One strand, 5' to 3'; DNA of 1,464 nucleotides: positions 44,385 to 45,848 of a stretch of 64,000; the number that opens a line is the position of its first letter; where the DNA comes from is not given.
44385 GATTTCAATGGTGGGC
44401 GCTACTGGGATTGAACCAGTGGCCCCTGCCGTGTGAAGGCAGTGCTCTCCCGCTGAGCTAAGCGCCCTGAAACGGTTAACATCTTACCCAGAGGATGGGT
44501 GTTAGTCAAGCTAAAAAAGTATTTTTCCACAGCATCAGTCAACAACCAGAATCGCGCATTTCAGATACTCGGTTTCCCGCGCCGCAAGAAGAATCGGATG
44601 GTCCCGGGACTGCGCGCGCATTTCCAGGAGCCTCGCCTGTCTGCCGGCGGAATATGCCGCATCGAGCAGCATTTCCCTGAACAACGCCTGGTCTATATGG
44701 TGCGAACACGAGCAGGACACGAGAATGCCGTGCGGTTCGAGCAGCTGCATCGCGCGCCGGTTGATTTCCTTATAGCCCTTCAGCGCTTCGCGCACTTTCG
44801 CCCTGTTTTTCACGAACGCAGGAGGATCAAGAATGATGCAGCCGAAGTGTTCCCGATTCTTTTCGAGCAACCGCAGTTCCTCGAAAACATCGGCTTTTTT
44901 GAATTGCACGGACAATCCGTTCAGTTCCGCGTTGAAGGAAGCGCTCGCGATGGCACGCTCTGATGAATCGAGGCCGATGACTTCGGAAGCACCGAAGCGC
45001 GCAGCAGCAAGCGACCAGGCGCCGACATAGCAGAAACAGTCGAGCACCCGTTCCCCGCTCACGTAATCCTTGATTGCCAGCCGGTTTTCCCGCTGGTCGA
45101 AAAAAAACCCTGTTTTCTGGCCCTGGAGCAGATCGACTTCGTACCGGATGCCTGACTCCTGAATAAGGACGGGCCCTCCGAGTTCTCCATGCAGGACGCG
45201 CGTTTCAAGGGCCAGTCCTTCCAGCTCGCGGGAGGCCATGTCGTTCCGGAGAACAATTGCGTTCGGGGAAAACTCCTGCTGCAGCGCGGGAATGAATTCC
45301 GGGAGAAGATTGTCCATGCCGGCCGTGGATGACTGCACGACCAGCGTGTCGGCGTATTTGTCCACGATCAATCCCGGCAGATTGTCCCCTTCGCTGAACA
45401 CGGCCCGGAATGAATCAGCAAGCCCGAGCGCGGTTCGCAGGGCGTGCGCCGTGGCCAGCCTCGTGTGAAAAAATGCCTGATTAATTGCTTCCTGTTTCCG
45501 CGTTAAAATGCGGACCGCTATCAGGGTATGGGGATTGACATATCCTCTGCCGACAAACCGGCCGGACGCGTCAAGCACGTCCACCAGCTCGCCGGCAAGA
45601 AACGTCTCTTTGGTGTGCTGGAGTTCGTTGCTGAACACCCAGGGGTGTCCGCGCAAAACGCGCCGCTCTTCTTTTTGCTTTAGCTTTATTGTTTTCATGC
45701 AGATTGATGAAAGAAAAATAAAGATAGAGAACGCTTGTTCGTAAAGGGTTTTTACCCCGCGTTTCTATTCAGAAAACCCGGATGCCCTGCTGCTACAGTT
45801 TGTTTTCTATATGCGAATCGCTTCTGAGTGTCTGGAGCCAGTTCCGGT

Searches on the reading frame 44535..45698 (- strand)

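Call 89: search_protein_families(library=pfam, proteins=[window:44535-45698:-], max_evalue=0.001)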
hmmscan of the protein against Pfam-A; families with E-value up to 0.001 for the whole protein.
window:44535-45698:- (387 aa): 10 families
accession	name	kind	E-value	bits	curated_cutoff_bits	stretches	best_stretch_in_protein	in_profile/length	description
PF17785.7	PUA_3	-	8.6e-25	86.8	22.6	1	4-67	1-64/64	PUA-like domain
PF10672.15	Methyltrans_SAM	-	1e-22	81.1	27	1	166-343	75-251/286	S-adenosylmethionine-dependent methyltransferase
PF13847.12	Methyltransf_31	-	3.5e-13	49.9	27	1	214-348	3-127/145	Methyltransferase domain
PF03602.21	Cons_hypoth95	-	1.9e-08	34.7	24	1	209-321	36-151/182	Conserved hypothetical protein 95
PF05175.20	MTS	-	1e-07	32.2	23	1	215-333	32-143/170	Methyltransferase small domain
PF13649.12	Methyltransf_25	-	1.4e-07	32.6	27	1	218-290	1-70/97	Methyltransferase domain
PF06325.19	PrmA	-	5.2e-07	29.9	22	1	214-267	161-214/296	Ribosomal protein L11 methyltransferase (PrmA)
PF02475.24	TRM5-TYW2_MTfase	-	1.7e-05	25.3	28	1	179-263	3-86/164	TRM5/TYW2 methyltransferase domain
PF09445.16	Methyltransf_15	-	0.00016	21.7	22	1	216-293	2-80/165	RNA cap guanine-N2 methyltransferase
PF01472.26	PUA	-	0.00096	19.5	24.8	0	28-71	26-69/74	PUA domain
